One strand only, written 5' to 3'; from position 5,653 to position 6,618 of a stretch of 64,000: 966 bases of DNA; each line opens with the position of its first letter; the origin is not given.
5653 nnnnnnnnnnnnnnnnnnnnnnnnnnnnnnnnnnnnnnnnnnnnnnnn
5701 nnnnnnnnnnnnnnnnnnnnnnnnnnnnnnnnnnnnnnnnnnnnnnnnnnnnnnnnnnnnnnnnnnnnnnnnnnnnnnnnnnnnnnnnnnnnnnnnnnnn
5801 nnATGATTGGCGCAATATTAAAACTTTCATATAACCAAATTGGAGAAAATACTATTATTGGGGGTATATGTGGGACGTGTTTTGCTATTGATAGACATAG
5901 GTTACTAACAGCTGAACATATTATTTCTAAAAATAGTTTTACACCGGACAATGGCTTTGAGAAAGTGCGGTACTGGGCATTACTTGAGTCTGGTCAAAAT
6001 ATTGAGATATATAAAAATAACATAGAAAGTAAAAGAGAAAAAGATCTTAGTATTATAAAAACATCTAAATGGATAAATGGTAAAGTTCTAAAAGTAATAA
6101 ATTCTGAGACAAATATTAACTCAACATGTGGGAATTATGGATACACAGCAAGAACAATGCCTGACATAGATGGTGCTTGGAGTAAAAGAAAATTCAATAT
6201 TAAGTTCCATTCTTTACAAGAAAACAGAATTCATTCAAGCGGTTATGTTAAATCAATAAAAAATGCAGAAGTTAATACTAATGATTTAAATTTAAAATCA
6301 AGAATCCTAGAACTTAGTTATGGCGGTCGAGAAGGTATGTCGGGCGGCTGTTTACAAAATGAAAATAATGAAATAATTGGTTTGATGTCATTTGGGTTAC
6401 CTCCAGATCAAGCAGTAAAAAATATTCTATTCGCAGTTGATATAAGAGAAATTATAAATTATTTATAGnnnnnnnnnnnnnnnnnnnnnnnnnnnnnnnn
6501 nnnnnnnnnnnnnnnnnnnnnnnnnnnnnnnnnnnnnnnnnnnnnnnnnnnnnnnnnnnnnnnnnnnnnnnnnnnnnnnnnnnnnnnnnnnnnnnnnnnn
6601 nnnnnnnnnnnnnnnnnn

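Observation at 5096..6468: Very low-GC two-gene cassette: unknown 229-aa protein plus a cytoplasmic trypsin-like serine protease, a candidate defence/abortive-infection pair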

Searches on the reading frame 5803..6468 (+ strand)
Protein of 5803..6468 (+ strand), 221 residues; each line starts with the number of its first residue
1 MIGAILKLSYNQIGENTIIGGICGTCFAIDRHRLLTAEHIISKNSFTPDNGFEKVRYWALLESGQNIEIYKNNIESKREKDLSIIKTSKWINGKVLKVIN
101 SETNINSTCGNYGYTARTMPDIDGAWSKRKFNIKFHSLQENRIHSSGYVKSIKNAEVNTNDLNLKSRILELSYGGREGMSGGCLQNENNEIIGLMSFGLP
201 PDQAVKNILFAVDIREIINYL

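Call 3: search_protein_families(library=pfam, proteins=[window:5803-6468:+], max_evalue=0.1)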
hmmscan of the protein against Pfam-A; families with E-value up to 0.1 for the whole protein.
window:5803-6468:+ (221 aa): 2 families
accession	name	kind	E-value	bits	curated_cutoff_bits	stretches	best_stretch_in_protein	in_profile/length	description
PF00089.32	Trypsin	-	4.9e-06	27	20.6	1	22-212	26-211/220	Trypsin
PF13365.12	Trypsin_2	-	2e-05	25.8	27.6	1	24-194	1-144/144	Trypsin-like peptidase domain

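Call 4: search_protein_families(library=padloc, proteins=[window:5803-6468:+], max_evalue=0.1)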
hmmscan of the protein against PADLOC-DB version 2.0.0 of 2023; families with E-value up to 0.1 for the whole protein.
window:5803-6468:+ (221 aa): 4 families
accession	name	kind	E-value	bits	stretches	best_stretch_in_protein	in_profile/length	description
PDLC02960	RT-Protease_XI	-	1.4e-11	42.1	1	18-219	348-502/506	single gene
PDLC02959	RT-Protease_XI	-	6.4e-11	39.9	1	23-220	351-507/510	single gene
PDLC03855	LmuA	-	1.1e-09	36.1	1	34-220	32-194/425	-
PDLC00169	HamA1|HamA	-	2.8e-05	20.8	1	24-116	29-114/483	DUF1837 domain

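Call 13: search_protein_families(library=ncbifam, proteins=[window:5803-6468:+], max_evalue=0.1)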
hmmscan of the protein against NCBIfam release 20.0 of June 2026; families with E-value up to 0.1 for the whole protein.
window:5803-6468:+ (221 aa): 0 families

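Call 14: search_protein_families(library=phrogs, proteins=[window:5803-6468:+], max_evalue=0.1)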
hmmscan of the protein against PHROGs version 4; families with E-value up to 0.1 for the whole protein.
window:5803-6468:+ (221 aa): 0 families

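Call 23: search_solved_structures(query=window:5803-6468:+, max_evalue=1)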
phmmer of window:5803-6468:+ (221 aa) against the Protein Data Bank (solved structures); distinct sequences matched with E-value up to 1: 1.
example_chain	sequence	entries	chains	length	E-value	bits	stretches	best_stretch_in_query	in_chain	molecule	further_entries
2w7s_A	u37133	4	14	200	0.029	17.2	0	158-218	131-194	SERINE PROTEASE SPLA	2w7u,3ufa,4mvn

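Call 24: find_homologous_proteins(query=window:5803-6468:+, max_evalue=0.001)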
Query window:5803-6468:+ (221 aa): 30 proteins with E <= 0.001 among 213 candidates.
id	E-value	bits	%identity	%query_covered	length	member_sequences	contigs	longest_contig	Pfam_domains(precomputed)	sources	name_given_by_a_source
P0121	4.8e-143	492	100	100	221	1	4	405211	PF13365.13,PF00089.33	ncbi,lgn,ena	-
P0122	8.1e-46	174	39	100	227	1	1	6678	PF13365.13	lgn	-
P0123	3.2e-44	169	41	99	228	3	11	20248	PF13365.13,PF00089.33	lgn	-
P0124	1.2e-42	164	39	99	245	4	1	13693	PF13365.13,PF00089.33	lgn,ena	-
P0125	1.1e-41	161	40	99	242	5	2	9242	PF13365.13,PF00089.33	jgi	jgi:hypothetical protein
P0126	1.7e-40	157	39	98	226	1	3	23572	PF13365.13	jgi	jgi:hypothetical protein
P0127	3.6e-39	153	35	100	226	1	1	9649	PF13365.13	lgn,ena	-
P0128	1.2e-37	148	41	99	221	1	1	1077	PF13365.13,PF00089.33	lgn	-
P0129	2.3e-37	147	37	100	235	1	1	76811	PF13365.13,PF00089.33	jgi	jgi:V8-like Glu-specific endopeptidase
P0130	3.6e-36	143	37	100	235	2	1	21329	PF13365.13,PF00089.33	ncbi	-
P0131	3.9e-34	136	37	98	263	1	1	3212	PF00089.33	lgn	-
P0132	1.7e-33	134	37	98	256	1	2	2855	PF13365.13,PF00089.33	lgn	-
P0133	8.7e-32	129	37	97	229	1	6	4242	PF13365.13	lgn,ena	-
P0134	3.2e-31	127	35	99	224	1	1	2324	PF13365.13,PF00089.33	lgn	-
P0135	1.3e-30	125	36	98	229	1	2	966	-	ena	-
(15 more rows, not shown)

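Call 37: find_related_loci(query=A3, collection=metagenome_contigs, flank=5000)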
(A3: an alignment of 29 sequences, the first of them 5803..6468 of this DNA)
Query A3 (221 aa) in metagenome_contigs; peptide patterns used: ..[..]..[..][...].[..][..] (x = any residue, [..] = any of these).
56 stretches matched a pattern; 45 encode a relative of the query (tblastn E <= 1e-3); 45 distinct loci.
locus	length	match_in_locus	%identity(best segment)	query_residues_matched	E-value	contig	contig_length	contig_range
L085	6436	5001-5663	42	1-219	9e-46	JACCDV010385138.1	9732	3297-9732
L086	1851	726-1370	42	4-218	7e-45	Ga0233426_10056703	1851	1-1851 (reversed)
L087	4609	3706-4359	40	4-221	2e-43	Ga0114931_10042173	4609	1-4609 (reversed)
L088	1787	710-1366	36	1-217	2e-41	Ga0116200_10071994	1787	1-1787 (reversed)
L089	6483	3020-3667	38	2-218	2e-40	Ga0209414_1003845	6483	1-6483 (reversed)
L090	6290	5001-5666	35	1-219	6e-40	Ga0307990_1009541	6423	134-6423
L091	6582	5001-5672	33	1-221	2e-39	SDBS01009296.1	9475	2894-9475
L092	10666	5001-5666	36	1-221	2e-39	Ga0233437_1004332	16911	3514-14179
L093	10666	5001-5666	36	1-221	2e-39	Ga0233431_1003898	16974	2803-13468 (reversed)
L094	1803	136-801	34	1-219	7e-40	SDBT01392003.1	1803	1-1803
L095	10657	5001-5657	36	2-221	3e-39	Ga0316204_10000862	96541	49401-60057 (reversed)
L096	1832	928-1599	33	1-221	4e-39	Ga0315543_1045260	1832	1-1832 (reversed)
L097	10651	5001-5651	36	4-217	3e-38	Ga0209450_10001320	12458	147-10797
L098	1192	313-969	33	2-221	1e-39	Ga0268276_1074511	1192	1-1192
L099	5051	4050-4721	37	1-221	9e-38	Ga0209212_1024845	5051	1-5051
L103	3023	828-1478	33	4-217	1e-36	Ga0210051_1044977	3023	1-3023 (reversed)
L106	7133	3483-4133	36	4-221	3e-35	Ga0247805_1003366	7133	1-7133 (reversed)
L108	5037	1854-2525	33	1-221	1e-32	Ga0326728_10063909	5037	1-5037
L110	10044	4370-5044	33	1-218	8e-30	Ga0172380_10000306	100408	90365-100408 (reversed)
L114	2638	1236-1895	31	4-219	7e-28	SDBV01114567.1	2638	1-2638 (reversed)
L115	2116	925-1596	33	1-217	3e-27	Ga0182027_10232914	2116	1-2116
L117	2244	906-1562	28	1-221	3e-23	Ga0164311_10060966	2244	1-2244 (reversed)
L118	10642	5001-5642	30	4-221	2e-20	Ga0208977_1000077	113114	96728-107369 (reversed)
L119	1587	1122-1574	29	1-150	2e-20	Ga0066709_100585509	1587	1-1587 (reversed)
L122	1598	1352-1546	45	1-65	8e-16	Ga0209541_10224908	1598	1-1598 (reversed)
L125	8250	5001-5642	31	4-221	5e-23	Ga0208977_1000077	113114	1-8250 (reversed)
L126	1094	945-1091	45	1-49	5e-11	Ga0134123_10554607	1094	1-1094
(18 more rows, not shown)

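Call 61: search_protein_families(library=pfam, proteins=[L089:2136-2879:+, L091:4273-4926:+, L092:4088-4768:+, L103:152-778:+, L106:2563-3195:+, L117:1-660:+, L122:809-1345:+, L126:154-933:+, L099:3080-3964:+], max_evalue=0.01)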
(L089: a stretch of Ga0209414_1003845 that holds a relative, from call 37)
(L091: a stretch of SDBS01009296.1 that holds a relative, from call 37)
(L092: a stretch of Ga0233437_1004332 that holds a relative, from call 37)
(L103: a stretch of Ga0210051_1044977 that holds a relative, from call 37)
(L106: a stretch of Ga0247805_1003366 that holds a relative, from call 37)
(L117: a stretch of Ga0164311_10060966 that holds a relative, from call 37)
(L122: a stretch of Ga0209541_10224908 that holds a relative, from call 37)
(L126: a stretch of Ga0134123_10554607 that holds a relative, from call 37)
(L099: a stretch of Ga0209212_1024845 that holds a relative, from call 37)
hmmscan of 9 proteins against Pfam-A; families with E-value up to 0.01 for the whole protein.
L089:2136-2879:+ (248 aa): 2 families
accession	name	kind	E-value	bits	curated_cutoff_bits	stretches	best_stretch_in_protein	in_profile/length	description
PF00583.31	Acetyltransf_1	-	0.0012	19.5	20.7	1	58-136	33-116/116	Acetyltransferase (GNAT) family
PF13508.13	Acetyltransf_7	-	0.0014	19.4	27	1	66-137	11-83/84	Acetyltransferase (GNAT) domain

L091:4273-4926:+ (218 aa): 0 families

L092:4088-4768:+ (227 aa): 0 families

L103:152-778:+ (209 aa): 1 family
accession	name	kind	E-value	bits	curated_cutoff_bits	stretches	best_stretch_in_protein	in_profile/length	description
PF14337.13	Abi_alpha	-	0.001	19.5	29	0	50-152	7-104/196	Abortive infection alpha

L106:2563-3195:+ (211 aa): 0 families

L117:1-660:+ (220 aa): 4 families
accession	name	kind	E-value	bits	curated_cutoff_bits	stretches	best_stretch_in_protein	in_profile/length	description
PF01609.27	DDE_Tnp_1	-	1.9e-21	77.2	23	1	60-211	22-196/200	Transposase DDE domain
PF13586.12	DDE_Tnp_1_2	-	1.5e-11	45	29.2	1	128-216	1-84/86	Transposase DDE domain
PF13359.12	DDE_Tnp_4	-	3.8e-09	36.8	24.8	1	66-213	20-156/158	DDE superfamily endonuclease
PF13612.12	DDE_Tnp_1_3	-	9.5e-05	22.9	27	1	61-193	36-148/155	Transposase DDE domain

L122:809-1345:+ (179 aa): 2 families
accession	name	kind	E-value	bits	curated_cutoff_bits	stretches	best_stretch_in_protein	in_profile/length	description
PF08139.17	LPAM_1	-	0.0008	20.2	20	1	10-27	1-18/18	Prokaryotic membrane lipoprotein lipid attachment site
PF25785.1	TPR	-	0.0074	17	27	0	137-178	61-104/110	Nucleoprotein TPR-like domain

L126:154-933:+ (260 aa): 2 families
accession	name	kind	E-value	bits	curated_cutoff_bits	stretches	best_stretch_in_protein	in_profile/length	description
PF13676.11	TIR_2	-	3.6e-09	37.6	28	1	4-125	1-113/122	TIR domain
PF01582.25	TIR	-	0.00019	21.7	21.3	1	11-89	11-86/179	TIR domain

L099:3080-3964:+ (295 aa): 0 families

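Call 62: search_protein_families(library=padloc, proteins=[L089:2136-2879:+, L091:4273-4926:+, L092:4088-4768:+, L103:152-778:+, L106:2563-3195:+, L117:1-660:+, L122:809-1345:+, L126:154-933:+, L099:3080-3964:+], max_evalue=0.01)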
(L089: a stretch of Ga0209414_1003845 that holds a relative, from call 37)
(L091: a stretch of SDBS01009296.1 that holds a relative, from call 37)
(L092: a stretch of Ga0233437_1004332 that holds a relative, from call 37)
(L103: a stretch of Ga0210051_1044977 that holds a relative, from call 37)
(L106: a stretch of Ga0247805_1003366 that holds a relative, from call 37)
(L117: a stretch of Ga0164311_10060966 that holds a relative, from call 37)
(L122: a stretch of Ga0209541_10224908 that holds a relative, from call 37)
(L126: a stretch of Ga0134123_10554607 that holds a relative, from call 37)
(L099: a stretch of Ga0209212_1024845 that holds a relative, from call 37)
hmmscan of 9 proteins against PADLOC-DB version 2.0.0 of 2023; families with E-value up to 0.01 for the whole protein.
L089:2136-2879:+ (248 aa): 0 families

L091:4273-4926:+ (218 aa): 0 families

L092:4088-4768:+ (227 aa): 0 families

L103:152-778:+ (209 aa): 0 families

L106:2563-3195:+ (211 aa): 0 families

L117:1-660:+ (220 aa): 0 families

L122:809-1345:+ (179 aa): 1 family
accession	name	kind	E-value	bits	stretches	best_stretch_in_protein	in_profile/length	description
PDLC00723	Effector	-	0.00022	18.8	1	100-176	188-261/302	4TM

L126:154-933:+ (260 aa): 0 families

L099:3080-3964:+ (295 aa): 0 families

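Call 64: predict_structure(alignment_id=A3)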
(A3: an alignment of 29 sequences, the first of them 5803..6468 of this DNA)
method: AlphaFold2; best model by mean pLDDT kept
length: 221 residues; sequences in the alignment: 29
mean_pLDDT: 94.9   pTM: 0.91
mean pLDDT of the five models: 94.9, 94.7, 94.7, 93.8, 93.5
residues with pLDDT >= 90: 198; 70-90: 23; 50-70: 0; < 50: 0
segments of 3 or more residues with pLDDT < 50: none
pLDDT, mean of each block of 10 residues (from residue 1): 97 88 96 97 95 96 96 97 96 90 96 95 90 95 97 94 95 96 96 96 93 94 86
secondary structure, 60 per line:
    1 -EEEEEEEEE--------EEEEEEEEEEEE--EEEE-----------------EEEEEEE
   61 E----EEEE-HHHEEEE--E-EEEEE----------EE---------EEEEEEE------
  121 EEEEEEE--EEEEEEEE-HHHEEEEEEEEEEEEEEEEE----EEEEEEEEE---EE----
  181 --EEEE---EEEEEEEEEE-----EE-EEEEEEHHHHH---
elements in order: E2-10 E19-30 E33-36 E54-61 E66-69 E74-77 E82-86 E108-114 E121-127 E130-137 E142-158 E163-171 E183-186 E190-199 E208-213 H214-218

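Call 68: search_protein_families(library=pfam, proteins=[L090:2989-4905:+, L096:286-834:+, L108:761-1759:+, L110:2955-4325:+, L114:262-1113:+, L115:442-918:+, L125:4000-4971:+, L118:4392-4814:+, L086:192-560:+, L119:646-993:+], max_evalue=0.01)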
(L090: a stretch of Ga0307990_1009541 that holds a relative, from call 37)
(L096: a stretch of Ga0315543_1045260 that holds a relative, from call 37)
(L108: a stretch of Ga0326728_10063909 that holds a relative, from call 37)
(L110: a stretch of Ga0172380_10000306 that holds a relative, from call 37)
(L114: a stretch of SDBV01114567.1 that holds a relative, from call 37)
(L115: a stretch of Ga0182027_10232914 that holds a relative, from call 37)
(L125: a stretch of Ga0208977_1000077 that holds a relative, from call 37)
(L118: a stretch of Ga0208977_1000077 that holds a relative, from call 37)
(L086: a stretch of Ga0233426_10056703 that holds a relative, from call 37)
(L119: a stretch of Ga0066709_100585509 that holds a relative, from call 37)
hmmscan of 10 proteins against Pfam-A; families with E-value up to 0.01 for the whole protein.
L090:2989-4905:+ (639 aa): 1 family
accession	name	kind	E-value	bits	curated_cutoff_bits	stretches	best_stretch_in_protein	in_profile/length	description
PF03235.19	GmrSD_N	-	6.5e-28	98.6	33.2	1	16-259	4-198/199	GmrSD restriction endonuclease, N-terminal domain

L096:286-834:+ (183 aa): 1 family
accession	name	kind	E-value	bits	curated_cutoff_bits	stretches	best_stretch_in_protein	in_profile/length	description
PF18734.6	HEPN_AbiU2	-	0.0029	17.5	26.8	1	90-123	116-146/193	AbiU2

L108:761-1759:+ (333 aa): 4 families
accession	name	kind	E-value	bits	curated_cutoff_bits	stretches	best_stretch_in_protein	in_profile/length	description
PF01180.27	DHO_dh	-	2e-15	57.2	27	1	87-288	77-289/291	Dihydroorotate dehydrogenase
PF01207.24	Dus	-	0.0012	18.5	20.4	0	155-267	112-213/311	Dihydrouridine synthase (Dus)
PF02225.27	PA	-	0.0013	19.2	23.9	0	29-49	42-62/95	PA domain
PF01070.24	FMN_dh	-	0.0018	17.8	24.9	0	239-268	273-302/350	FMN-dependent dehydrogenase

L110:2955-4325:+ (457 aa): 2 families
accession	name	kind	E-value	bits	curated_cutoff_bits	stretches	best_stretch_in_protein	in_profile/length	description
PF13304.12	AAA_21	-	8.8e-14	52.7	27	1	152-221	238-304/304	AAA domain, putative AbiEii toxin, Type IV TA system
PF13175.12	AAA_15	-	9.5e-10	39.1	32.1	1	153-217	302-371/374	AAA ATPase domain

L114:262-1113:+ (284 aa): 0 families

L115:442-918:+ (159 aa): 1 family
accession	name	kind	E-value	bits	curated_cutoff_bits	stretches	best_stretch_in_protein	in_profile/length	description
PF10329.14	DUF2417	-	0.00014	21.8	25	1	19-142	14-129/234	Region of unknown function (DUF2417)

L125:4000-4971:+ (324 aa): 0 families

L118:4392-4814:+ (141 aa): 0 families

L086:192-560:+ (123 aa): 0 families

L119:646-993:+ (116 aa): 0 families

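Call 74: find_related_loci(query=A3, collection=viral_contigs, flank=5000)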
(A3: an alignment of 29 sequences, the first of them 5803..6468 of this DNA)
Query A3 (221 aa) in viral_contigs; peptide patterns used: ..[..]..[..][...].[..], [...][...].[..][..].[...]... (x = any residue, [..] = any of these).
46 stretches matched a pattern; 1 encode a relative of the query (tblastn E <= 1e-3); 1 distinct loci.
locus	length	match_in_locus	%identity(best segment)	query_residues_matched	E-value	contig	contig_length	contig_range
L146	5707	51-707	28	1-221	5e-21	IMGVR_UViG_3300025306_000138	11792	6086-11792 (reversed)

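Call 95: find_encoding_contigs(protein=P0123, flank=5000, max_places=4)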
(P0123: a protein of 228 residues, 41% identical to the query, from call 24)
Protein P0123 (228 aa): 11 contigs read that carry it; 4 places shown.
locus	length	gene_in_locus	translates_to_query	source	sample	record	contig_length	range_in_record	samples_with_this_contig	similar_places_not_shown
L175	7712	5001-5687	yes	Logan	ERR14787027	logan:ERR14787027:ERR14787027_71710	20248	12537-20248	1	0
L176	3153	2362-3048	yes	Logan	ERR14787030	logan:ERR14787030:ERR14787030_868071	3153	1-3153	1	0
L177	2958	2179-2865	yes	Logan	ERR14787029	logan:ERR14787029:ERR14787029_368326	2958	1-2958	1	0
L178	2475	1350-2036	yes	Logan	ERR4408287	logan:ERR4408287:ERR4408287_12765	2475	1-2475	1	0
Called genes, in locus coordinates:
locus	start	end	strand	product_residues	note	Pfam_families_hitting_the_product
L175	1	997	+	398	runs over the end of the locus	PF01420:Methylase_S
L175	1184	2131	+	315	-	PF07751:Abi_2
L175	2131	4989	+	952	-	PF04313:HSDR_N, PF04851:ResIII, PF00270:DEAD, PF18766:SWI2_SNF2, PF22679:T1R_D3-like, PF12008:EcoR124_C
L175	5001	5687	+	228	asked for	PF00089:Trypsin (weak), PF13365:Trypsin_2 (weak)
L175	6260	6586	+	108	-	-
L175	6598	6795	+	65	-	-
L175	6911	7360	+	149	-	PF00717:Peptidase_S24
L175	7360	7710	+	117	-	?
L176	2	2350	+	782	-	?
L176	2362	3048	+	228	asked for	PF00089:Trypsin (weak), PF13365:Trypsin_2 (weak)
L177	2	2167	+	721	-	?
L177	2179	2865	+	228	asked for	PF00089:Trypsin (weak), PF13365:Trypsin_2 (weak)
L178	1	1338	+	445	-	?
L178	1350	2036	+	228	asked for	PF00089:Trypsin (weak), PF13365:Trypsin_2 (weak)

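Call 96: find_encoding_contigs(protein=P0126, flank=5000, max_places=3)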
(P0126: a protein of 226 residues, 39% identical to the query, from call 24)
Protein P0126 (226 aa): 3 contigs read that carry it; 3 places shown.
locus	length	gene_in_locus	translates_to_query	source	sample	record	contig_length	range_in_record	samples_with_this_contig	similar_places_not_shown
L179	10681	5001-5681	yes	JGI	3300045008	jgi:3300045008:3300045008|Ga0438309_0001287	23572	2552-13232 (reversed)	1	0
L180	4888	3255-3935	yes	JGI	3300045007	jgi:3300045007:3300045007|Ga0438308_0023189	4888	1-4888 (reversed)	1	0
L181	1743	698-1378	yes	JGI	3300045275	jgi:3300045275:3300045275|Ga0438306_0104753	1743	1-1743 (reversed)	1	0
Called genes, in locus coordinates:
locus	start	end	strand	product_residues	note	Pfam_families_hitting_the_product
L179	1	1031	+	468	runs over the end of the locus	PF11638:DnaA_N, PF00308:Bac_DnaA, PF08299:Bac_DnaA_C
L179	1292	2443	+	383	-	PF00712:DNA_pol3_beta, PF02767:DNA_pol3_beta_2, PF02768:DNA_pol3_beta_3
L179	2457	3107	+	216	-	-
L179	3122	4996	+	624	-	PF01555:N6_N4_Mtase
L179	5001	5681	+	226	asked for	PF13365:Trypsin_2 (weak)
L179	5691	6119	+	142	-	PF07929:PRiA4_ORF3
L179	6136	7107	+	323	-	PF13310:Virulence_RhuM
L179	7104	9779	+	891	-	PF04851:ResIII, PF00270:DEAD (weak), PF19778:RE_endonuc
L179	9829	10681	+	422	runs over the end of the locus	PF00270:DEAD (faint), PF05970:PIF1, PF13245:AAA_19, PF13401:AAA_22 (weak), PF13604:AAA_30, PF20720:nSTAND3 (faint), PF07728:AAA_5 (faint), PF21530:Pif1_2B_dom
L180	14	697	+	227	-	PF02767:DNA_pol3_beta_2, PF02768:DNA_pol3_beta_3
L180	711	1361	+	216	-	-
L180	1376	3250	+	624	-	PF01555:N6_N4_Mtase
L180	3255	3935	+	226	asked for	PF13365:Trypsin_2 (weak)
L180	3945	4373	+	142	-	PF07929:PRiA4_ORF3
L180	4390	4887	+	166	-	?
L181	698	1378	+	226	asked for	PF13365:Trypsin_2 (weak)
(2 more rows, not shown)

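Call 105: search_solved_structures(query=A3, max_evalue=0.01)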
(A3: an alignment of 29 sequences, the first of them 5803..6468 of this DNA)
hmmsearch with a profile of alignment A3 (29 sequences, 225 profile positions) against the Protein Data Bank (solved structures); distinct sequences matched with E-value up to 0.01: 3.
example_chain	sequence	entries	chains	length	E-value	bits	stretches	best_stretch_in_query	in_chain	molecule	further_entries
9s74_A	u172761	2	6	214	0.0006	22.8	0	24-43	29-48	JSNZ extracellular serine protease Jep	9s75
7pzo_A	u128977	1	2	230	0.00091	22.2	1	23-201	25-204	mite allergen Der p 3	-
4gso_A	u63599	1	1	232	0.0095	18.9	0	22-121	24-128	Thrombin-like enzyme BjussuSP-1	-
